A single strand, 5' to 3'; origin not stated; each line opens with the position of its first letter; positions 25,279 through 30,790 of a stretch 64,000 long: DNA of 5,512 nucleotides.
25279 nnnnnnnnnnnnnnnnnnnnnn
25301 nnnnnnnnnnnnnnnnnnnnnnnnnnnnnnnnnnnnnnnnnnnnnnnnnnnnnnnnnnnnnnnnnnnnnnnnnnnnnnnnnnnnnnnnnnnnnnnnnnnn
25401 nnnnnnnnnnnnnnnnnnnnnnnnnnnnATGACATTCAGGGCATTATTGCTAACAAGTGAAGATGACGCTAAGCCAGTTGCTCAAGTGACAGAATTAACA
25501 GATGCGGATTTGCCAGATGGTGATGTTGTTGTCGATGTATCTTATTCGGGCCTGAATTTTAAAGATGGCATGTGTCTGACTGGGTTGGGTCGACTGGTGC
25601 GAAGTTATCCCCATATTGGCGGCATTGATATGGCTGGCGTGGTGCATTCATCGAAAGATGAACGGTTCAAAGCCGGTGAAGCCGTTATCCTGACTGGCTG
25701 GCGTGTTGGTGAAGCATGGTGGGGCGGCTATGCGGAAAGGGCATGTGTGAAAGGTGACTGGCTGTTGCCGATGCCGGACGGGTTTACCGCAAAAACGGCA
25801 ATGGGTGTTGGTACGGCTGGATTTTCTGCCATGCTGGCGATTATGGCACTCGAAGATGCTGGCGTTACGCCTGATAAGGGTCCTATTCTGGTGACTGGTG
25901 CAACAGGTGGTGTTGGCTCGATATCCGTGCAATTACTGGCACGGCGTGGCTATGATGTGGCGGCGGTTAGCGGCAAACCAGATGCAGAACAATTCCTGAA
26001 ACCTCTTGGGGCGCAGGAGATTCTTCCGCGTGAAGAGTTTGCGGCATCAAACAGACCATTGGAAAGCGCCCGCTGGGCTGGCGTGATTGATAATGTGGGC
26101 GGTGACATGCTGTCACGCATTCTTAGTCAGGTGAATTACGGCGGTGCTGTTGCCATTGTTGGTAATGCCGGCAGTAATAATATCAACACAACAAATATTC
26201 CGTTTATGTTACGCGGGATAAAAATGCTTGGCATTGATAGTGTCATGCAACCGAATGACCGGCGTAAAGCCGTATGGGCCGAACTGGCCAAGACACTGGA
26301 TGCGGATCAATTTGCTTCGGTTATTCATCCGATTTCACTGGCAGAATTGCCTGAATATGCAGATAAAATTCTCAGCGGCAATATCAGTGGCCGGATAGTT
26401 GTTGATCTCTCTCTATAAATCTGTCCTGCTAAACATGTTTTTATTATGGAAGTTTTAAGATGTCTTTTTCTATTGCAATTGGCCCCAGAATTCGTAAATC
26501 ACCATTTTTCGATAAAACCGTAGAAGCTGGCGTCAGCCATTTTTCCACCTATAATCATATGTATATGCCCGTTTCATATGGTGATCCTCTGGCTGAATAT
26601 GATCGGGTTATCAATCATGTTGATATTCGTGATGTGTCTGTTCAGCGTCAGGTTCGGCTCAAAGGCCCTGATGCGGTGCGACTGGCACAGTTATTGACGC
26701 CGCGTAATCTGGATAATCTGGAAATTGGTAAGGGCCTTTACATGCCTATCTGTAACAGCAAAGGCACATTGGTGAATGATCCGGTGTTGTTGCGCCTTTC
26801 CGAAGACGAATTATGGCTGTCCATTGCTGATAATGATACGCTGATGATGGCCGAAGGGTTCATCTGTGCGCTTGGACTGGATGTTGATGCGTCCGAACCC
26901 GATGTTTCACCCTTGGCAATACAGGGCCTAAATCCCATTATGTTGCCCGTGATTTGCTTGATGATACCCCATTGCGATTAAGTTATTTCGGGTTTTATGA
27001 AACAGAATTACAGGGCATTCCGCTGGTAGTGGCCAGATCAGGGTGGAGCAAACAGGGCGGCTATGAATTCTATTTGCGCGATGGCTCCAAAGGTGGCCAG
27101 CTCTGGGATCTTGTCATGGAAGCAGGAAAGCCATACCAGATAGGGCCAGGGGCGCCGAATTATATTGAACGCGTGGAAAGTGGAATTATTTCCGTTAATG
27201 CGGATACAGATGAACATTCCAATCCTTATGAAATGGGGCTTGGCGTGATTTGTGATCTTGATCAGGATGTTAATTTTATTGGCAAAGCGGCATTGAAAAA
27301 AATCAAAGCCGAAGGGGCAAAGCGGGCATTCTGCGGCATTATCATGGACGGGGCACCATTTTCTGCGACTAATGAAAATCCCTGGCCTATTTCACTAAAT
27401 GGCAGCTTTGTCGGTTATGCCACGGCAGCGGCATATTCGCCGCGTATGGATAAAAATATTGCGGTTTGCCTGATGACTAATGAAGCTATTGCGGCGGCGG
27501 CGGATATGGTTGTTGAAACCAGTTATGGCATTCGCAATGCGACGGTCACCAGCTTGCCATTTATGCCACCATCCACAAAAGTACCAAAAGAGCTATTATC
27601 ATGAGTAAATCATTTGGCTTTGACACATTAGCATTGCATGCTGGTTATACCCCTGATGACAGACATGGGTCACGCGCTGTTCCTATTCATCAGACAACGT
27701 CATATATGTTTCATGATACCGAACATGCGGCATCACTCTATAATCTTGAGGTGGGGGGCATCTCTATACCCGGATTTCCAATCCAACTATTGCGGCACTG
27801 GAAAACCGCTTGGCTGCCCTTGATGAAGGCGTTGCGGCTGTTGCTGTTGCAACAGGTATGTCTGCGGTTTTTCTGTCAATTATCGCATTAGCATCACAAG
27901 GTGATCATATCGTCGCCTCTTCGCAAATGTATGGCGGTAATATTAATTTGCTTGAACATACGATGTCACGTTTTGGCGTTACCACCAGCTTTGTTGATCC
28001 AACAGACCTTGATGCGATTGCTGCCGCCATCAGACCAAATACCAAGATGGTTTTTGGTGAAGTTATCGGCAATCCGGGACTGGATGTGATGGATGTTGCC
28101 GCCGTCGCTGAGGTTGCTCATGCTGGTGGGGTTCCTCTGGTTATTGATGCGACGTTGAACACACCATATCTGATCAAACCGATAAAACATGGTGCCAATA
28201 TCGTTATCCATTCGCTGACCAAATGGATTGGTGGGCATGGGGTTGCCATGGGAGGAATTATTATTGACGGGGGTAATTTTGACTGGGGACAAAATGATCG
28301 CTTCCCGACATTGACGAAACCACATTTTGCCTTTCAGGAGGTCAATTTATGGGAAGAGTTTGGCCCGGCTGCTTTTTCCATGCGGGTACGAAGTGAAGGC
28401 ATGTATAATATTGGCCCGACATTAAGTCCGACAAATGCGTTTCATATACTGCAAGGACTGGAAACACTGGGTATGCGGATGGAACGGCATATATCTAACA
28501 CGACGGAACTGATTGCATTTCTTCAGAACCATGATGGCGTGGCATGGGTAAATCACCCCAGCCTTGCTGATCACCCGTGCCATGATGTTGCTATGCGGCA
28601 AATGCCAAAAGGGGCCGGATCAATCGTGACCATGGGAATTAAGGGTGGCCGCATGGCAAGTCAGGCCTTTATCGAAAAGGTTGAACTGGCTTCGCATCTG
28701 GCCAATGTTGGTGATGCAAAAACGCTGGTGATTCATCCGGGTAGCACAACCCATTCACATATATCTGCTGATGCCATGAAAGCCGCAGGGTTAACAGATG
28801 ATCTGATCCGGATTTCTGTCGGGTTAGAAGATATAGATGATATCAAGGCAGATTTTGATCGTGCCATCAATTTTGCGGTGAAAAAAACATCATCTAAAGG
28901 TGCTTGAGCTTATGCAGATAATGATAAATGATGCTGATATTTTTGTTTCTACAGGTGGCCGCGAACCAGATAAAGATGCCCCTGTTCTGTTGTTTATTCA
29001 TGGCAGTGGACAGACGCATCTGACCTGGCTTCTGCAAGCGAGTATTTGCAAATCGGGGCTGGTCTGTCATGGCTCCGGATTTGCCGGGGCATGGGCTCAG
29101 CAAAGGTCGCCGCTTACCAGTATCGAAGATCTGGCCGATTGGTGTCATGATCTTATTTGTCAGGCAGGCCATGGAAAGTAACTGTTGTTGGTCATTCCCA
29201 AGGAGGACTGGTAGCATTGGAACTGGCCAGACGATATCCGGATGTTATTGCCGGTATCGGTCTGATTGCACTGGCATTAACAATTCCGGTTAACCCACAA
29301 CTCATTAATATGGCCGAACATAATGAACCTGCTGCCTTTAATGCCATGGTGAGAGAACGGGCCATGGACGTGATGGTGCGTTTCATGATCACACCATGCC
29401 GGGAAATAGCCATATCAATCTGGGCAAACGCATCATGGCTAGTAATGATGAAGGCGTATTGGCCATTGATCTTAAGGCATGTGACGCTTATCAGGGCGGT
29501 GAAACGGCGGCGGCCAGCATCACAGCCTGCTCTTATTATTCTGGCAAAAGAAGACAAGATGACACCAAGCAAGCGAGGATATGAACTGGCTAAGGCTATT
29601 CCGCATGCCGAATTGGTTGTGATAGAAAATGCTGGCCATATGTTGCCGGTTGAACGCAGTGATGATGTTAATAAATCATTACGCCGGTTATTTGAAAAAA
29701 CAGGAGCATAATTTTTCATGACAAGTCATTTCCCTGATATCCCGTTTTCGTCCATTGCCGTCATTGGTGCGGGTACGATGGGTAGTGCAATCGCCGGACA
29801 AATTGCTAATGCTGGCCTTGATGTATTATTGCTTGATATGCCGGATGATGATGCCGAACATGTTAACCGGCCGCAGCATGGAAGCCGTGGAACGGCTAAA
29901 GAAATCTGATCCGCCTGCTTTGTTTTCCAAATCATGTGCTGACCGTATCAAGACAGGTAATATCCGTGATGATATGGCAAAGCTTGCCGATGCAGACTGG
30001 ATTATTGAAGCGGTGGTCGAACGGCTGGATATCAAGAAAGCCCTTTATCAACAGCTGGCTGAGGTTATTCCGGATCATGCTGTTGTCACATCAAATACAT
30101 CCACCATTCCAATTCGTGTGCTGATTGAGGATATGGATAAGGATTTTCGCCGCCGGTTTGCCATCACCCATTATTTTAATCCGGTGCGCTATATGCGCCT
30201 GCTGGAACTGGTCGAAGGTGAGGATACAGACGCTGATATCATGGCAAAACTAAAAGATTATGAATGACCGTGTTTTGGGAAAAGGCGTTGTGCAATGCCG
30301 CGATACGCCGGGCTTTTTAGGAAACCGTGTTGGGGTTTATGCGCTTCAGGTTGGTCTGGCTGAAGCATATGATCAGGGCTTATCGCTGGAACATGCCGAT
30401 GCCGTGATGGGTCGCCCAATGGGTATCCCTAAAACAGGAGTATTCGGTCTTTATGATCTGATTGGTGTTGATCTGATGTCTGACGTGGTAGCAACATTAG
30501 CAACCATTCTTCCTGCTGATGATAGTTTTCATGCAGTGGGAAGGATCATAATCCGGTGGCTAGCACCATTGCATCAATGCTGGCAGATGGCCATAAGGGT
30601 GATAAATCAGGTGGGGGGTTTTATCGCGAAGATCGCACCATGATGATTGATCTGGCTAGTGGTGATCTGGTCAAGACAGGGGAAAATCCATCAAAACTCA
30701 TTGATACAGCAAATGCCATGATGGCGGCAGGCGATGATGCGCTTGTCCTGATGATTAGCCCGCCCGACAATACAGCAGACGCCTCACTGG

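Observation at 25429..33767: Compact DMSP-demethylation-type cluster: acuI, dmdA, metY, hydrolase, HAD/ECH fusion, acyl-CoA ligase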

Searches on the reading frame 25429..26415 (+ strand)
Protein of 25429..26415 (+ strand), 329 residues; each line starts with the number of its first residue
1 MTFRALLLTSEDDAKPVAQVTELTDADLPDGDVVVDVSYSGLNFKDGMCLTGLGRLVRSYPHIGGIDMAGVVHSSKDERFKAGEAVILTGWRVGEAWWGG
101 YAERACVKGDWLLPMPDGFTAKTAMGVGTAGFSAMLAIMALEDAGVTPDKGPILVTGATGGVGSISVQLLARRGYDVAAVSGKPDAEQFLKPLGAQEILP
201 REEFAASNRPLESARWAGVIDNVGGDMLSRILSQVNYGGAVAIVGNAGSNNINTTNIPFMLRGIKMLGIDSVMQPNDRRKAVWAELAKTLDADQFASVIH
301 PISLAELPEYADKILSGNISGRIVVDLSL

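Call 3: search_protein_families(library=ncbifam, proteins=[window:25429-26415:+], max_evalue=0.00001)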
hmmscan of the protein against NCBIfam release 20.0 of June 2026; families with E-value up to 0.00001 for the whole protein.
window:25429-26415:+ (329 aa): 14 families
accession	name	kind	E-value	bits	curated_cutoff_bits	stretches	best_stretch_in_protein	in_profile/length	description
TIGR02823.1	oxido_YhdH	subfamily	5.4e-127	423.1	297.25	1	5-327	2-324/324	acrylyl-CoA reductase family protein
NF051456.1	acrylyl_AcuI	equivalog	5.8e-118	393.4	440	1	3-327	1-324/325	acrylyl-CoA reductase (NADPH)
TIGR02824.1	quinone_pig3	subfamily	4.8e-24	84.9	296.8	1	16-300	13-297/325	putative NAD(P)H quinone oxidoreductase, PIG3 family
NF010344.0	PRK13771.1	subfamily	1.1e-23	83.7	349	1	94-327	111-333/334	putative alcohol dehydrogenase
NF041172.1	AcrlCoa_red_Thmprot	equivalog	4.7e-19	68.5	500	1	98-270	115-282/334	acryloyl-CoA reductase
TIGR01751.1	crot-CoA-red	equivalog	3e-12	45.9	378.55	1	95-209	136-249/398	crotonyl-CoA carboxylase/reductase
NF047908.1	AldhRedAhr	equivalog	1.8e-10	40.2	470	1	99-258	120-272/335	NADPH-dependent aldehyde reductase Ahr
NF058644.1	CurcmRedCuraProt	equivalog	8.9e-10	38.2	440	1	71-251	73-246/336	NADPH-dependent curcumin/dihydrocurcumin reductase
TIGR02817.1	adh_fam_1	subfamily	6.4e-09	35.7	284.05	1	61-199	59-199/336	zinc-binding alcohol dehydrogenase family protein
TIGR02825.1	B4_12hDH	equivalog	6.2e-08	32.4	579.85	1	68-255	67-248/327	leukotriene B4 12-hydroxydehydrogenase/15-oxo-prostaglandin 13-reductase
NF008024.0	PRK10754.1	subfamily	8.3e-08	31.6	348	1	15-249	13-243/327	NADPH:quinone reductase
NF006940.0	PRK09422.1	equivalog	9.2e-08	31.4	344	1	98-327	114-335/338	alcohol dehydrogenase AdhP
NF041183.1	Pks2_ls1_myc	equivalog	3.1e-06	24.3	2400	1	30-199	1432-1594/2086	sulfolipid-1 biosynthesis phthioceranic/hydroxyphthioceranic acid synthase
TIGR01202.1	bchC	equivalog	9.9e-06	24.9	291.25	0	21-245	16-231/308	chlorophyll synthesis pathway protein BchC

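Call 4: search_protein_families(library=pfam, proteins=[window:25429-26415:+], max_evalue=0.001)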
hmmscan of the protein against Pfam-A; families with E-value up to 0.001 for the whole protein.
window:25429-26415:+ (329 aa): 4 families
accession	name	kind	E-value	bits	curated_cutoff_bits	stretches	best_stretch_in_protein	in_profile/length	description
PF00107.32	ADH_zinc_N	-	4.8e-14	52.8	31.8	1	161-284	1-125/129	Zinc-binding dehydrogenase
PF08240.17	ADH_N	-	1.8e-11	44.6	23.5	1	30-117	2-104/104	Alcohol dehydrogenase GroES-like domain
PF01370.27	Epimerase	-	0.0003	20.7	20.9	1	153-189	1-37/240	NAD dependent epimerase/dehydratase family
PF13602.12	ADH_zinc_N_2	-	0.00041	21.7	27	0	193-325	1-134/134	Zinc-binding dehydrogenase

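Call 19: find_encoding_contigs(protein=window:25429-26415:+, flank=10000, max_places=6)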
Protein window:25429-26415:+ (329 aa): no gene with exactly this product is on record in the collection.

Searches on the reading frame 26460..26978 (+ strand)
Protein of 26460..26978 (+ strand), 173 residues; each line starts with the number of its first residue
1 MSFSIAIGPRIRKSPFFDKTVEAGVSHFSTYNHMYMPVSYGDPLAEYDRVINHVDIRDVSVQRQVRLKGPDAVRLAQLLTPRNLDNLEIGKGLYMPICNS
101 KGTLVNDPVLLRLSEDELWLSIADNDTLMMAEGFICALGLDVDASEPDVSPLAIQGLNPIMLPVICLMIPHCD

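Call 3: search_protein_families(library=ncbifam, proteins=[window:26460-26978:+], max_evalue=0.00001)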
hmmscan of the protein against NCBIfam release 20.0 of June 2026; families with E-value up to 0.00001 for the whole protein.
window:26460-26978:+ (173 aa): 5 families
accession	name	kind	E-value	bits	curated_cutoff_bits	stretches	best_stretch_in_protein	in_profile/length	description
NF009133.0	PRK12486.1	equivalog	4.3e-50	170.7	410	1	3-158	4-159/369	dimethylsulfoniopropionate demethylase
NF053776.1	TmaoDeMthMsil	equivalog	3.4e-17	62.2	1100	1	12-156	386-533/763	trimethylamine N-oxide demethylase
NF001567.0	PRK00389.1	subfamily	2.2e-16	59.8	300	1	12-158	4-152/359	glycine cleavage system aminomethyltransferase GcvT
TIGR00528.1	gcvT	equivalog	6.2e-14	51.7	235.85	1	12-156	2-148/362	glycine cleavage system aminomethyltransferase GcvT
NF010093.0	PRK13579.1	equivalog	1e-07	31.1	459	1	18-123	16-120/371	glycine cleavage system aminomethyltransferase GcvT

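Call 4: search_protein_families(library=pfam, proteins=[window:26460-26978:+], max_evalue=0.001)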
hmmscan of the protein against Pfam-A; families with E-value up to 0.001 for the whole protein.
window:26460-26978:+ (173 aa): 1 family
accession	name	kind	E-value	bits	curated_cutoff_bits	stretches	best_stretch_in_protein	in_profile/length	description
PF01571.26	GCV_T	-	1.7e-15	57.4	25.6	1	26-122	10-108/255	Aminomethyltransferase folate-binding domain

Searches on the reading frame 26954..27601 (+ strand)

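Call 3: search_protein_families(library=ncbifam, proteins=[window:26954-27601:+], max_evalue=0.00001)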
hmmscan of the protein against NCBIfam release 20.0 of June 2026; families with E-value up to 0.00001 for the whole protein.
window:26954-27601:+ (216 aa): 6 families
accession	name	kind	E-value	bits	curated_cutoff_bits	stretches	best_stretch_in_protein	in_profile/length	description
NF009133.0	PRK12486.1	equivalog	6.3e-52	176.7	410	1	8-202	174-367/369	dimethylsulfoniopropionate demethylase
NF053776.1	TmaoDeMthMsil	equivalog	1.6e-24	86.5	1100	1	11-208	558-758/763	trimethylamine N-oxide demethylase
NF001567.0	PRK00389.1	subfamily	5.4e-22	78.2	300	1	12-207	171-356/359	glycine cleavage system aminomethyltransferase GcvT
TIGR00528.1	gcvT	equivalog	2.2e-15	56.4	235.85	1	11-202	168-358/362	glycine cleavage system aminomethyltransferase GcvT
TIGR01372.1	soxA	subfamily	9.2e-12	43.6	1164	1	9-206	787-989/996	sarcosine oxidase subunit alpha family protein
NF010093.0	PRK13579.1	equivalog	1.1e-10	40.9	459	1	9-206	171-366/371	glycine cleavage system aminomethyltransferase GcvT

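Call 4: search_protein_families(library=pfam, proteins=[window:26954-27601:+], max_evalue=0.001)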
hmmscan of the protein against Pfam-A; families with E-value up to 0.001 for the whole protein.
window:26954-27601:+ (216 aa): 2 families
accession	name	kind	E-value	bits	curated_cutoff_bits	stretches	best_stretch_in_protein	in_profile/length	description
PF01571.26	GCV_T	-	1.5e-12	47.8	25.6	1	8-98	163-254/255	Aminomethyltransferase folate-binding domain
PF08669.17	GCV_T_C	-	1.1e-09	38.5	25.9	1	124-203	1-78/80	Glycine cleavage T-protein C-terminal barrel domain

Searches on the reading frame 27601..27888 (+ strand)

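Call 3: search_protein_families(library=ncbifam, proteins=[window:27601-27888:+], max_evalue=0.00001)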
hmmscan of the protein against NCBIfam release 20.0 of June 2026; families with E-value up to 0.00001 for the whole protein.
window:27601-27888:+ (96 aa): 10 families
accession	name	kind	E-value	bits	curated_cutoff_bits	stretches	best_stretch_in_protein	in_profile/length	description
NF006004.0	PRK08134.1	equivalog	1e-18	67.3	636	1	3-53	5-55/433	O-acetylhomoserine aminocarboxypropyltransferase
NF004650.0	PRK05994.1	equivalog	8.6e-15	54.5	667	1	3-51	4-52/427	O-acetylhomoserine aminocarboxypropyltransferase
TIGR01326.1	OAH_OAS_sulfhy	subfamily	2.1e-14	53.1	495.1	1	7-53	2-48/418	O-acetylhomoserine aminocarboxypropyltransferase/cysteine synthase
NF006096.0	PRK08248.1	equivalog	5.3e-14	51.7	726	1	3-53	5-55/431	homocysteine synthase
NF005872.0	PRK07812.1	equivalog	2.4e-13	49.4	703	1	3-53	13-63/439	bifunctional o-acetylhomoserine/o-acetylserine sulfhydrylase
NF004757.0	PRK06084.1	equivalog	1.3e-12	47.4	790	1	8-53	4-49/425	bifunctional O-acetylhomoserine aminocarboxypropyltransferase/cysteine synthase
NF004125.0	PRK05613.1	equivalog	1.2e-10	40.4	765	1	3-53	10-60/437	O-acetylhomoserine/O-acetylserine sulfhydrylase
NF005695.0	PRK07503.1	equivalog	7.6e-08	31.4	666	1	3-50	6-53/403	methionine gamma-lyase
TIGR01328.1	met_gam_lyase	equivalog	3.8e-06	26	549.7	1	6-46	3-43/391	methionine gamma-lyase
NF005215.0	PRK06702.1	equivalog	4.8e-06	25.7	709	1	1-53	1-52/432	bifunctional O-acetylhomoserine aminocarboxypropyltransferase/cysteine synthase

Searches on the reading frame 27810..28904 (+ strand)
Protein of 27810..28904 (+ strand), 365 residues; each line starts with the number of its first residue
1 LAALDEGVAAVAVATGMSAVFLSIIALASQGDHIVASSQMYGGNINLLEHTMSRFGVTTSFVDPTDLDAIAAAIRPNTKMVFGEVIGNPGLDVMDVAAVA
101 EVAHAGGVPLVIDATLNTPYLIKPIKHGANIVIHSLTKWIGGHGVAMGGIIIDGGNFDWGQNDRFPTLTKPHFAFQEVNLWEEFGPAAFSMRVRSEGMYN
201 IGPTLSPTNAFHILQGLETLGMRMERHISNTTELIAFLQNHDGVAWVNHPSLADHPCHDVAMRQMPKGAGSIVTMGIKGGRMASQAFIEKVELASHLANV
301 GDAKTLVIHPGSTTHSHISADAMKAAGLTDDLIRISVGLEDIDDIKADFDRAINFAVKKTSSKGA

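Call 3: search_protein_families(library=ncbifam, proteins=[window:27810-28904:+], max_evalue=0.00001)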
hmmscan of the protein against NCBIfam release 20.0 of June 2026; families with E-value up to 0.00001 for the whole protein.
window:27810-28904:+ (365 aa): 43 families (the best 25 are shown)
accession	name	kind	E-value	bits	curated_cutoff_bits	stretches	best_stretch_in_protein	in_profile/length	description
NF006004.0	PRK08134.1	equivalog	5.8e-153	509.6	636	1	1-359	73-431/433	O-acetylhomoserine aminocarboxypropyltransferase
TIGR01326.1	OAH_OAS_sulfhy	subfamily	9.8e-142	472.5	495.1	1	1-353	66-417/418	O-acetylhomoserine aminocarboxypropyltransferase/cysteine synthase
NF005872.0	PRK07812.1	equivalog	7.6e-132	439.9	703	1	1-356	81-435/439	bifunctional o-acetylhomoserine/o-acetylserine sulfhydrylase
NF006096.0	PRK08248.1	equivalog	9.6e-130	433.1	726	1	1-355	73-427/431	homocysteine synthase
NF004650.0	PRK05994.1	equivalog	8e-125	417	667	1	1-354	72-425/427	O-acetylhomoserine aminocarboxypropyltransferase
NF004757.0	PRK06084.1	equivalog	2.3e-121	405.6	790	1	1-356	67-423/425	bifunctional O-acetylhomoserine aminocarboxypropyltransferase/cysteine synthase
NF004125.0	PRK05613.1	equivalog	9.5e-100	334.1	765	1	2-353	79-434/437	O-acetylhomoserine/O-acetylserine sulfhydrylase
NF005215.0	PRK06702.1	equivalog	8.8e-98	328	709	1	2-353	71-422/432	bifunctional O-acetylhomoserine aminocarboxypropyltransferase/cysteine synthase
NF006003.0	PRK08133.1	equivalog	3e-96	322.5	522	2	200-353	242-394/396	O-succinylhomoserine sulfhydrylase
TIGR01325.1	O_suc_HS_sulf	equivalog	2.7e-91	306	510.05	2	2-154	64-216/380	O-succinylhomoserine sulfhydrylase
NF004609.0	PRK05939.1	equivalog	3.5e-83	279.8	555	1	3-355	72-410/412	cystathionine gamma-synthase family protein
NF004876.0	PRK06234.1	subfamily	3.9e-82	276.4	666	2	1-155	73-229/400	methionine gamma-lyase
NF005695.0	PRK07503.1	equivalog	3.7e-80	269.6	666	2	1-153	74-226/403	methionine gamma-lyase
TIGR01328.1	met_gam_lyase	equivalog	6.7e-80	268.8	549.7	2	192-354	227-389/391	methionine gamma-lyase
NF005696.0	PRK07504.1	equivalog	9.1e-76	255.2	675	2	1-157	74-230/397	O-succinylhomoserine sulfhydrylase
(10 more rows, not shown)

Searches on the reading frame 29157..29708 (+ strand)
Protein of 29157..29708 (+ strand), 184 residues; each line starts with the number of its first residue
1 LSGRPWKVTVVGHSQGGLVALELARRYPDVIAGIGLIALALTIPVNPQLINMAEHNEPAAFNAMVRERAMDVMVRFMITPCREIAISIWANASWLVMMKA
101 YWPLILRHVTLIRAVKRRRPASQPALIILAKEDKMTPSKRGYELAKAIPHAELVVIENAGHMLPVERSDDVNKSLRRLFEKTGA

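Call 3: search_protein_families(library=ncbifam, proteins=[window:29157-29708:+], max_evalue=0.00001)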
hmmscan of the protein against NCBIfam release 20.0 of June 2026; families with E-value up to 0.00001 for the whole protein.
window:29157-29708:+ (184 aa): 18 families
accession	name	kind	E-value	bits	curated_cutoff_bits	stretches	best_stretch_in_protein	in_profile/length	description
NF051488.1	bifunc_PcaDC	exception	2.6e-16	59.7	390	1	8-181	80-252/375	bifunctional 3-oxoadipate enol-lactonase/4-carboxymuconolactone decarboxylase PcaDC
TIGR02427.1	protocat_pcaD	equivalog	4.1e-12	46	255.85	1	122-179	193-250/251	3-oxoadipate enol-lactonase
NF011457.0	PRK14875.1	equivalog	8.1e-12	44.8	307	0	7-40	199-232/372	acetoin dehydrogenase dihydrolipoyllysine-residue acetyltransferase subunit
NF053693.1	esterase_mleCBF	exception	1.8e-11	44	564.5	1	121-176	220-275/279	CBF family alpha/beta fold macrolide esterase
NF051487.1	bifunc_PcaCD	exception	3.1e-11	43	430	1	8-179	240-411/413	bifunctional 4-carboxymuconolactone decarboxylase/3-oxoadipate enol-lactonase PcaCD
TIGR03611.1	RutD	equivalog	4.3e-11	42.7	238.5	0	122-178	198-254/258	pyrimidine utilization protein D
NF052610.1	macro_16_ester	equivalog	3.5e-10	39.7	420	1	117-174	218-275/281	alpha/beta fold macrolide esterase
NF052614.1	AB_fold_OlsI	equivalog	1.5e-09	37.8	385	1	9-179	92-255/272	ornithine lipid biosynthesis O-acyltransferase OlsI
TIGR01738.1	bioH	equivalog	2.3e-09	37.3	206.95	0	121-169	187-235/245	pimeloyl-ACP methyl ester esterase BioH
NF053683.1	esterase_mleBRB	exception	2.9e-08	33.6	585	1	121-174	218-271/280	BRB family alpha/beta fold macrolide esterase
NF050058.1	e_dPHAscl_type1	hypoth_equivalog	2.5e-07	30.4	150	1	5-168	103-256/276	extracellular catalytic domain type 1 short-chain-length polyhydroxyalkanoate depolymerase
NF007954.0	PRK10673.1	equivalog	4.6e-07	29.3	399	1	7-180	82-253/255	esterase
TIGR03056.1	bchO_mg_che_rel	equivalog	1e-06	28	172.55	0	99-172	204-270/278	alpha/beta fold hydrolase BchO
TIGR01250.1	pro_imino_pep_2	subfamily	2.1e-06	27.6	167.65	0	123-175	232-283/288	proline iminopeptidase-family hydrolase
NF050089.1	i_nPHAscl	equivalog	3.1e-06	26.5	300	0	7-38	85-116/288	intracellular short-chain-length polyhydroxyalkanoate depolymerase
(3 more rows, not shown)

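Call 4: search_protein_families(library=pfam, proteins=[window:29157-29708:+], max_evalue=0.001)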
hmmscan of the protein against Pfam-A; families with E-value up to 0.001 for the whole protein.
window:29157-29708:+ (184 aa): 8 families
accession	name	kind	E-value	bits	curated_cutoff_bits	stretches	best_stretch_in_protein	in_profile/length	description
PF00561.26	Abhydrolase_1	-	4.4e-15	56.5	25.8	2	116-166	200-243/245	alpha/beta hydrolase fold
PF12697.13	Abhydrolase_6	-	7.2e-12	46.9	26.3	1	8-172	68-215/217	Alpha/beta hydrolase family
PF12146.15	Hydrolase_4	-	1.5e-10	41.2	27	1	7-167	77-238/239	Serine aminopeptidase, S33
PF06821.19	Ser_hydrolase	-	1.2e-05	25.7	22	0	115-162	108-154/172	Serine hydrolase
PF08386.16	Abhydrolase_4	-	3.3e-05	24.4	21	1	119-179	31-91/103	TAP-like protein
PF00756.26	Esterase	-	0.00018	21.8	22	1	5-37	114-146/251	Putative esterase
PF07859.19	Abhydrolase_3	-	0.00032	21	25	0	4-83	69-147/210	alpha/beta hydrolase fold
PF03959.19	FSH1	-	0.00048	20.3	21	0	118-168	156-206/211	Serine hydrolase (FSH1)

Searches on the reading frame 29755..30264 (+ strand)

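Call 4: search_protein_families(library=pfam, proteins=[window:29755-30264:+], max_evalue=0.001)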
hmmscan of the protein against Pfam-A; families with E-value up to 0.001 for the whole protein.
window:29755-30264:+ (170 aa): 1 family
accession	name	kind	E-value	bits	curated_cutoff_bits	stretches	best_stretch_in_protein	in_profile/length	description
PF02737.24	3HCDH_N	-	7.5e-33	114.4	22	1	55-168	54-165/180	3-hydroxyacyl-CoA dehydrogenase, NAD binding domain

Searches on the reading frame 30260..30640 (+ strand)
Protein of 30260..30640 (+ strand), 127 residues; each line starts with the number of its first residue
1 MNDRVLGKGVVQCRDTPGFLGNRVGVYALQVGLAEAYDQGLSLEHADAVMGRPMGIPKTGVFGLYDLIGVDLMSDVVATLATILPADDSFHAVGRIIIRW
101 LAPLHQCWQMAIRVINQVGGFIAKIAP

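Call 4: search_protein_families(library=pfam, proteins=[window:30260-30640:+], max_evalue=0.001)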
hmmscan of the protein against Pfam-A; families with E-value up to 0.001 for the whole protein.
window:30260-30640:+ (127 aa): 1 family
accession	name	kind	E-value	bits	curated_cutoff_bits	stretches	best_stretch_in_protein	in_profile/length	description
PF00725.27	3HCDH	-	3.8e-08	34.2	22.1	1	18-85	1-67/97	3-hydroxyacyl-CoA dehydrogenase, C-terminal domain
